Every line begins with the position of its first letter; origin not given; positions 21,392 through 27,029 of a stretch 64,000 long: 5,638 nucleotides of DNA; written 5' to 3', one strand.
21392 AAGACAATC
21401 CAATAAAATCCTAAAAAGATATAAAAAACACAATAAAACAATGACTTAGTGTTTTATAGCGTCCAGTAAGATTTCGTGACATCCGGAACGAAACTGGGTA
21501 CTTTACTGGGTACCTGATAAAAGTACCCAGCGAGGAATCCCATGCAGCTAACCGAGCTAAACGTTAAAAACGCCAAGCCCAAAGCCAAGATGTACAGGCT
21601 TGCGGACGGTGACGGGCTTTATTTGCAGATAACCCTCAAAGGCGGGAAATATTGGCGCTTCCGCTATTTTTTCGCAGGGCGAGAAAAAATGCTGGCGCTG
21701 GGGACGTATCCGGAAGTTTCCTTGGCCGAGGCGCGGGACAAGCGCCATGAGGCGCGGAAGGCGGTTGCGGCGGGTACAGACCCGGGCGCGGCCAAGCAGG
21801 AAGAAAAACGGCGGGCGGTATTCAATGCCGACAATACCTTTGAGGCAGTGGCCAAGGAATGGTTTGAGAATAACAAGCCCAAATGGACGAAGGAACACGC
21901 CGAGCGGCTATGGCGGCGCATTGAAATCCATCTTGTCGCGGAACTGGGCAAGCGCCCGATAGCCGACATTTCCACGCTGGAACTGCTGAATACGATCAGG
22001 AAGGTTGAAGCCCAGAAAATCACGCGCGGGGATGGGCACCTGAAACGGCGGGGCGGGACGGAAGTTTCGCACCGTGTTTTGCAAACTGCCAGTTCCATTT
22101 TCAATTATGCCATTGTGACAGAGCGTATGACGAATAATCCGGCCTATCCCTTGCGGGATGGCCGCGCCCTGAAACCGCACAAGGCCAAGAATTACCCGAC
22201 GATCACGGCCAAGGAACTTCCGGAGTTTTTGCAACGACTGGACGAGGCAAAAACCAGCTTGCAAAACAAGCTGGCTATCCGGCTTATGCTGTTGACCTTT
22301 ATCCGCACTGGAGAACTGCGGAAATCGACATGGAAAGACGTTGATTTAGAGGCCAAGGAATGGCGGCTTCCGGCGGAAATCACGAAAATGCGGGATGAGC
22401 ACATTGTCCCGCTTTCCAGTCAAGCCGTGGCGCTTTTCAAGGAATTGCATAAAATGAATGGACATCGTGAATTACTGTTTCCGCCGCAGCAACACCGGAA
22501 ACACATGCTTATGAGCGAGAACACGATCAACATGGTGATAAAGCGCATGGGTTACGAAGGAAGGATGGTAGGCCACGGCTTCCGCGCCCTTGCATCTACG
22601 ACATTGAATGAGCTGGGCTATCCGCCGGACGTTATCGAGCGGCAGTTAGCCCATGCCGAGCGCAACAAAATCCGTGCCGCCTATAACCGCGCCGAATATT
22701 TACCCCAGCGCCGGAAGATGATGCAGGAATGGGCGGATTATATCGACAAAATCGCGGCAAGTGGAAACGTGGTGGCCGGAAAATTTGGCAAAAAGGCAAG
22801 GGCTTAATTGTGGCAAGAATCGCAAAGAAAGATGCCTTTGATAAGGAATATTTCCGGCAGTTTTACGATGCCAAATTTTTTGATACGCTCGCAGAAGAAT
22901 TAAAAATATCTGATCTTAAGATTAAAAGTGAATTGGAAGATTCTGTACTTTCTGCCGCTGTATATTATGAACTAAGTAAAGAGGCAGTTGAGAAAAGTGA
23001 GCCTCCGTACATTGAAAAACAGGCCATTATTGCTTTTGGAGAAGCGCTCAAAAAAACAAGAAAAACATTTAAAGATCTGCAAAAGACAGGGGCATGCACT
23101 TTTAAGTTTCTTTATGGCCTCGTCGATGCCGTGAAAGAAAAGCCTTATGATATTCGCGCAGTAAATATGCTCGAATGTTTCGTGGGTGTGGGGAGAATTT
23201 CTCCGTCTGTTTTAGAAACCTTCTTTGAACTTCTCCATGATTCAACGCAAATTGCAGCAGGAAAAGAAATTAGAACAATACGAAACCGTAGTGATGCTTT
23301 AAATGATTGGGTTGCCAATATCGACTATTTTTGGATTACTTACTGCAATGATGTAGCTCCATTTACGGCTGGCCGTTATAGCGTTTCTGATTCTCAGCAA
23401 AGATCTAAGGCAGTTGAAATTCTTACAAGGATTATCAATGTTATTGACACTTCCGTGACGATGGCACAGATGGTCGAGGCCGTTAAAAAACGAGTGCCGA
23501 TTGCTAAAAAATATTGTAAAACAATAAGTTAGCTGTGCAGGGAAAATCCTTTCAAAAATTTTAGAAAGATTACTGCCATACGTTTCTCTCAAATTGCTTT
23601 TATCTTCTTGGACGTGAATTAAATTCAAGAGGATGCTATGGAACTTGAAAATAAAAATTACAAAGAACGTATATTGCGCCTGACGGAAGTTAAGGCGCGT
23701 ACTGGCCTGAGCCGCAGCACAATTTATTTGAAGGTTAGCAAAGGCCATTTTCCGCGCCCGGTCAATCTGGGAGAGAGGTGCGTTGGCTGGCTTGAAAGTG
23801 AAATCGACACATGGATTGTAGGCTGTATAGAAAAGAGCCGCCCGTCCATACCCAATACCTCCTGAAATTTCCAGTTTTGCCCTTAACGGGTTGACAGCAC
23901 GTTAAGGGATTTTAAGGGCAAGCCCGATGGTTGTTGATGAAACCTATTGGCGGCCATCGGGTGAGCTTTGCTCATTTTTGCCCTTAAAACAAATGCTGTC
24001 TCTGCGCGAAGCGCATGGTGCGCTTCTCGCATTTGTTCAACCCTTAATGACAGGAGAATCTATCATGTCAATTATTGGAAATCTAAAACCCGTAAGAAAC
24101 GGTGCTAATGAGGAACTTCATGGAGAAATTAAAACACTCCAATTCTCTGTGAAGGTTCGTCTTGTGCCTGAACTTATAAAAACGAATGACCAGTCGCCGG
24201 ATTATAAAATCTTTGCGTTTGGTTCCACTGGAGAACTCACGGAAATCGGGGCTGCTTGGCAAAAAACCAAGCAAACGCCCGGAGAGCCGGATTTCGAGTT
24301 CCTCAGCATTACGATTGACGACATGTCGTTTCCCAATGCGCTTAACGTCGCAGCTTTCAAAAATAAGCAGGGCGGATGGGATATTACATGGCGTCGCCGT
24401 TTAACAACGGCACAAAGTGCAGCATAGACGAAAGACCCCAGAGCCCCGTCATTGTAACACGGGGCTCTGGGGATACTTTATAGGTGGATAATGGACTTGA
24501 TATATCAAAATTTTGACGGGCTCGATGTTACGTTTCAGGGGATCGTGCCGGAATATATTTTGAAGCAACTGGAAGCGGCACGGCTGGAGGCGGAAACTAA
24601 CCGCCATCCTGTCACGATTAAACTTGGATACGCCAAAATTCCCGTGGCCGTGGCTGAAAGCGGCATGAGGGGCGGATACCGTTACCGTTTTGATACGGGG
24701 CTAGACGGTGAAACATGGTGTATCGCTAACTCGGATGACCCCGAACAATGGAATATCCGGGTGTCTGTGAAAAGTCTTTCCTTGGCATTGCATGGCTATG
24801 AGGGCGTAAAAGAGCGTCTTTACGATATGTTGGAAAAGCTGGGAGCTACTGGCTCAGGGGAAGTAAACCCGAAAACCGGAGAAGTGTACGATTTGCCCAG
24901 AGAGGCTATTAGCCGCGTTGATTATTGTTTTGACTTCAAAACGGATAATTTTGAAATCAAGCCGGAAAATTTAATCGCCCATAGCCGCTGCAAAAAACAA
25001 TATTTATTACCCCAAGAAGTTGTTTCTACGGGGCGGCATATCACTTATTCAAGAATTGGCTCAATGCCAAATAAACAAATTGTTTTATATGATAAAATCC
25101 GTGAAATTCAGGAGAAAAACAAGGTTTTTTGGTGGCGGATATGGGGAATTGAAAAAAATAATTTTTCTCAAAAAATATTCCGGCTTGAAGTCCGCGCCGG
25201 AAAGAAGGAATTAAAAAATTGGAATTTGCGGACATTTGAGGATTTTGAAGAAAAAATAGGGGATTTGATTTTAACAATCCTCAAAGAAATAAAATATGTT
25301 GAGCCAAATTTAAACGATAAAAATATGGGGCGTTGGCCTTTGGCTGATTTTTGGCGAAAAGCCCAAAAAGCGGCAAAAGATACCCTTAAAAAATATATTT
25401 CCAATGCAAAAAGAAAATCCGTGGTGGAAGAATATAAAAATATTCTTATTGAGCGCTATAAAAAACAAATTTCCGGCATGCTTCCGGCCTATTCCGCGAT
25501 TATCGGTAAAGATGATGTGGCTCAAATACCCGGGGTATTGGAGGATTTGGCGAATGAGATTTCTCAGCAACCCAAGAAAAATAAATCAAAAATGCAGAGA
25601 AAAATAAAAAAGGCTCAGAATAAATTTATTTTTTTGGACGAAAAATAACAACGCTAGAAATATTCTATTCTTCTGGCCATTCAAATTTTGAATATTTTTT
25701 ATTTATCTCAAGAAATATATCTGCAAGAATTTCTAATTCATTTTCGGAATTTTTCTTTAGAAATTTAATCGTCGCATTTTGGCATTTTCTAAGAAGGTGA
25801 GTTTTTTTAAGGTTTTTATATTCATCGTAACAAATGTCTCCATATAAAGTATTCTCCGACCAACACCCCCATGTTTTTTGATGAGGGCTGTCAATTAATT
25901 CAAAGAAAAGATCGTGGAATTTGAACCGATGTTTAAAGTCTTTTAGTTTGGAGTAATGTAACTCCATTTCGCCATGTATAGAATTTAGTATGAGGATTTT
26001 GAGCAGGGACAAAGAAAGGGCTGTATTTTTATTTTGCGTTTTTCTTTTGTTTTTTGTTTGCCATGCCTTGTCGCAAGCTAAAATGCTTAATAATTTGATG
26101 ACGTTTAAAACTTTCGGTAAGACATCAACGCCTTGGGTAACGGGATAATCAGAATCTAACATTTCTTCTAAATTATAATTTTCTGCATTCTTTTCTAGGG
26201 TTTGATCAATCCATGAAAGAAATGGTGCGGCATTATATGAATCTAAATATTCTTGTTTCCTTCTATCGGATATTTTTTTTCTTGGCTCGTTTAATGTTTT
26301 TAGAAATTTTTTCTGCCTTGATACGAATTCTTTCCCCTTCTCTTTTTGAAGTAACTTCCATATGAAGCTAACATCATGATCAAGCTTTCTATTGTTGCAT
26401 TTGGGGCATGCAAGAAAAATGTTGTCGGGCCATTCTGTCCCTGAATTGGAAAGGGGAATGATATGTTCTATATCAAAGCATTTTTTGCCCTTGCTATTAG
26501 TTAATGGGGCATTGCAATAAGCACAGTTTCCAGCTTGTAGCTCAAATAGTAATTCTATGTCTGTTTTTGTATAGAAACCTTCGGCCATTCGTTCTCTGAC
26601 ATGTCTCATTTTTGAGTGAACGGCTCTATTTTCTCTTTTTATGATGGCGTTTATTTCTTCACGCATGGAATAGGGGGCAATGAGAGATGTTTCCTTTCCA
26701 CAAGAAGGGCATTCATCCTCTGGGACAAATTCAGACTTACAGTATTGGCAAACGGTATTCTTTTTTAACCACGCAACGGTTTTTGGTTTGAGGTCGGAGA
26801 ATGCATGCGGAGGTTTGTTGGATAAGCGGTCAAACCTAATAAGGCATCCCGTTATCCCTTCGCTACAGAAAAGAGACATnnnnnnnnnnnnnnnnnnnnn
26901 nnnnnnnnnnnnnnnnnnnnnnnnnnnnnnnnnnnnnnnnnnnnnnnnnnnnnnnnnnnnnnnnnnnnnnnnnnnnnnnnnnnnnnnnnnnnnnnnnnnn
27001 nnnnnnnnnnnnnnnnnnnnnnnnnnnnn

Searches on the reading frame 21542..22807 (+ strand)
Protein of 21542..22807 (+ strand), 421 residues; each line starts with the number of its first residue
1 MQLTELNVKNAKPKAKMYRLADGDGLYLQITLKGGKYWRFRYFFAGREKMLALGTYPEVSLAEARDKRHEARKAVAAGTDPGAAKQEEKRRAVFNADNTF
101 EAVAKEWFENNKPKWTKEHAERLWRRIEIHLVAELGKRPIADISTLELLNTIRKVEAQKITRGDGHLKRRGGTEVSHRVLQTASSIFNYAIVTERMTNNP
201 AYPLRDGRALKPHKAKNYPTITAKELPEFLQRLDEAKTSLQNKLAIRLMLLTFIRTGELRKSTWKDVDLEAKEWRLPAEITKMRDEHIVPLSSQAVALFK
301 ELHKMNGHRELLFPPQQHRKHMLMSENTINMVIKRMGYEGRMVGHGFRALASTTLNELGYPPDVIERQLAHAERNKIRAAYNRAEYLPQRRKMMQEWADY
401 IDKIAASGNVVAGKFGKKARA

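Call 104: search_protein_families(library=pfam, proteins=[window:21542-22807:+], max_evalue=0.001)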
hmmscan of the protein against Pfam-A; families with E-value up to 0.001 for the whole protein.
window:21542-22807:+ (421 aa): 4 families
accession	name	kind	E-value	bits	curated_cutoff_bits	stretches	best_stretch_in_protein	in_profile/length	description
PF00589.27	Phage_integrase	-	4.8e-28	98.5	27.1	1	221-385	3-169/172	Phage integrase family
PF13356.12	Arm-DNA-bind_3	-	1.8e-27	95.7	27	1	3-88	1-83/83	Arm DNA-binding domain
PF22022.2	Phage_int_M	-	6.1e-24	84.5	27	1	100-205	1-94/96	Phage integrase central domain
PF14659.12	Phage_int_SAM_3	-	0.00074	20.1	22.6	0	99-152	1-54/58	Phage integrase, N-terminal SAM-like domain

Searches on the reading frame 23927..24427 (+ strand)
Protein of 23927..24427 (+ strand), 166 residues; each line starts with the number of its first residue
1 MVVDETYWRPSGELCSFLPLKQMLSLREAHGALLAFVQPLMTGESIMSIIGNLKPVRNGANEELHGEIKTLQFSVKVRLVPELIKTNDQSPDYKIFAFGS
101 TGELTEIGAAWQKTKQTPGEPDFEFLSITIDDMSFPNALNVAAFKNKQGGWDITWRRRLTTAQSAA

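Call 9: search_protein_families(library=pfam, proteins=[window:23927-24427:+], max_evalue=0.01)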
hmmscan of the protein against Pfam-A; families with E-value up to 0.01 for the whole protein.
window:23927-24427:+ (166 aa): 1 family
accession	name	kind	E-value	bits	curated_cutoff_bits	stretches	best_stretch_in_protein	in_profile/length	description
PF05284.17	DUF736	-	8.3e-20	71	22.1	1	61-157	9-98/99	Protein of unknown function (DUF736)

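Call 10: search_protein_families(library=padloc, proteins=[window:23927-24427:+], max_evalue=0.01)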
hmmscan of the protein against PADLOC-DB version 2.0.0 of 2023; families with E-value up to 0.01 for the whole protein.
window:23927-24427:+ (166 aa): 0 families

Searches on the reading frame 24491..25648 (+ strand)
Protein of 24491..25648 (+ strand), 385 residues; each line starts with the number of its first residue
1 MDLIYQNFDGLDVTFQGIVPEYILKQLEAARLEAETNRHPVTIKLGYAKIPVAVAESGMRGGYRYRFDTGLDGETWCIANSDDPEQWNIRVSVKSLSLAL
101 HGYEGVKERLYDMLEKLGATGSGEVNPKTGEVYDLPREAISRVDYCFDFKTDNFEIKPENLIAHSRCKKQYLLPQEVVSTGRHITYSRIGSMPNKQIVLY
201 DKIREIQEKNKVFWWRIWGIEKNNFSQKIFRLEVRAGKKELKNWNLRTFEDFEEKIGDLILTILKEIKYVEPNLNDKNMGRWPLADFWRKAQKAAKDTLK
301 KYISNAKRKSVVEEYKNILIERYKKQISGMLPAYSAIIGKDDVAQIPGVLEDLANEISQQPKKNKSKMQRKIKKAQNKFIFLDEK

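Call 9: search_protein_families(library=pfam, proteins=[window:24491-25648:+], max_evalue=0.01)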
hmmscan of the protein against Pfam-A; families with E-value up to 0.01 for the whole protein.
window:24491-25648:+ (385 aa): 1 family
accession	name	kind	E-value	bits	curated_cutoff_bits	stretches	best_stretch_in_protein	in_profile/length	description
PF05144.20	Phage_CRI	-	1.1e-07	32.3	21.7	1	111-254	92-231/232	Replication-associated protein G2P N-terminal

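Call 10: search_protein_families(library=padloc, proteins=[window:24491-25648:+], max_evalue=0.01)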
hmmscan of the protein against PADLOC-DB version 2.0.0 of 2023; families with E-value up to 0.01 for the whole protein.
window:24491-25648:+ (385 aa): 0 families

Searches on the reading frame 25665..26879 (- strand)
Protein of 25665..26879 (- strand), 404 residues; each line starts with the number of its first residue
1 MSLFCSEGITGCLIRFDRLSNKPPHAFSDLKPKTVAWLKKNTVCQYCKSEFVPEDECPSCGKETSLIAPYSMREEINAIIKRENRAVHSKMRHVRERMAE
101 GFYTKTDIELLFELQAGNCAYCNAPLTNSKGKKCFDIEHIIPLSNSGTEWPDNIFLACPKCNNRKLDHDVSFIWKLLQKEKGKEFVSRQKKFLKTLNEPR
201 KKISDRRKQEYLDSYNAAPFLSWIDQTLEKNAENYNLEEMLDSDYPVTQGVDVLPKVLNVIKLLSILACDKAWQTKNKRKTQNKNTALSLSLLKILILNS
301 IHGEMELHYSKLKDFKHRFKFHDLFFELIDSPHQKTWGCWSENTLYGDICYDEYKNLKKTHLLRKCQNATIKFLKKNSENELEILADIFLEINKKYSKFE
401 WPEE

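Call 9: search_protein_families(library=pfam, proteins=[window:25665-26879:-], max_evalue=0.01)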
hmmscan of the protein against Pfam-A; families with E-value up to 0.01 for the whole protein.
window:25665-26879:- (404 aa): 4 families
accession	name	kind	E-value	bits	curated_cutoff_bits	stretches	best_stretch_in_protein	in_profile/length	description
PF01844.29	HNH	-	1.7e-09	38.1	21.4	1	119-165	1-44/47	HNH endonuclease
PF14279.12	HNH_5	-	3.7e-07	30.4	27.5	1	119-165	1-43/56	HNH endonuclease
PF13395.12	HNH_4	-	3.4e-05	24.2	22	1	119-167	1-50/54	HNH endonuclease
PF07191.17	Zn_ribbon_6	-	0.0029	18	25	1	35-65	10-40/67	Double zinc ribbon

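Call 10: search_protein_families(library=padloc, proteins=[window:25665-26879:-], max_evalue=0.01)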
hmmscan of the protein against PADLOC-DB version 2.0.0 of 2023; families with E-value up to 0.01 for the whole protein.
window:25665-26879:- (404 aa): 18 families
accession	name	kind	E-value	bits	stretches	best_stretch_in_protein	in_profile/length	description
PDLC00335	PtuB1|PtuB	-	1.1e-09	36.1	1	114-173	46-106/214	Unknown function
PDLC00325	PtuB1|PtuB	-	1.6e-09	35.7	1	113-192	48-124/213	Unknown function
PDLC00345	PtuB1|PtuB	-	4.7e-09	34.1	1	70-170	6-106/223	Unknown function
PDLC00337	PtuB1|PtuB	-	6.7e-09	33.9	1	97-169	36-108/216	Unknown function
PDLC00352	PtuB1|PtuB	-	2.6e-08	31.8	1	111-194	41-123/206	Unknown function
PDLC00973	Cas9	-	4.5e-08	30.1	1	90-200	578-691/830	CRISPR subtype II RNA-guided endonuclease Cas9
PDLC01256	Cas9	-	8.4e-08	29.5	1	93-188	488-580/711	"CAS-II-A,CAS-II-B,CAS-II-C; effector__SPE"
PDLC00315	PtuB1|PtuB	-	1.6e-07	29.3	1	103-171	18-82/227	Unknown function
PDLC00336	PtuB1|PtuB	-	3.6e-07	28.1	1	101-171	47-117/250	Unknown function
PDLC00354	PtuB1|PtuB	-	4.1e-07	27.8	1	115-193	47-126/204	Unknown function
PDLC00342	PtuB1|PtuB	-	1.5e-06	25.8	1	110-171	41-102/247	Unknown function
PDLC00350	PtuB1|PtuB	-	1e-05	23.6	1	115-170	48-104/224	Unknown function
PDLC00351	PtuB1|PtuB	-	1.6e-05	23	1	74-167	15-107/195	Unknown function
PDLC03656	mREase_IV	-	3.2e-05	21.8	1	117-163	205-253/277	Type IV methyl-directed restriction enzyme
PDLC00349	PtuB1|PtuB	-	0.00014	19.9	1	109-149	42-84/260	Unknown function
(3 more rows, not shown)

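Call 85: find_homologous_proteins(query=window:25665-26879:-, max_evalue=0.00001)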
Query window:25665-26879:- (404 aa): 1 proteins with E <= 0.00001 among 3074 candidates.
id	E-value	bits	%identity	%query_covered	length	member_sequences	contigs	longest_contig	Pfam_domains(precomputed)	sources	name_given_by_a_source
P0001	7.0e-224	761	100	82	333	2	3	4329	PF01844.30,PF14279.13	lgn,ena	-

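Call 86: find_encoding_contigs(protein=P0001, flank=5000, max_places=5)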
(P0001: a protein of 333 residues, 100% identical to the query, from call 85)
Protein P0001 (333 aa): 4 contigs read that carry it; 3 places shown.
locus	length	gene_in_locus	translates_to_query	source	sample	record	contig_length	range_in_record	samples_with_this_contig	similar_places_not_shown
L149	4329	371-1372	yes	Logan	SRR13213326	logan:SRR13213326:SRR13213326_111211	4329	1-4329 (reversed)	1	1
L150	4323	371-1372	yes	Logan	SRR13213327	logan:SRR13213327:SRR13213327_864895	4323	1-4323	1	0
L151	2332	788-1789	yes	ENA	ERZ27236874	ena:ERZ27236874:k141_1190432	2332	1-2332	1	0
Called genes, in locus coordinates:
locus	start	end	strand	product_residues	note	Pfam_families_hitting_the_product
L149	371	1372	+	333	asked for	PF01844:HNH, PF14279:HNH_5 (weak)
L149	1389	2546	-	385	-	PF05144:Phage_CRI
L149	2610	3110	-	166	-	PF05284:DUF736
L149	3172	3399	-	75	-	PF05930:Phage_AlpA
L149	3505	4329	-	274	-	?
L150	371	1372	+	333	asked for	PF01844:HNH, PF14279:HNH_5 (weak)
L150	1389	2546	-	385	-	PF05144:Phage_CRI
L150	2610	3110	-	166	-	PF05284:DUF736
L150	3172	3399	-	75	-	PF05930:Phage_AlpA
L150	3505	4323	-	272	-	?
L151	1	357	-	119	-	?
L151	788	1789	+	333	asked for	PF01844:HNH, PF14279:HNH_5 (weak)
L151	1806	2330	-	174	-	?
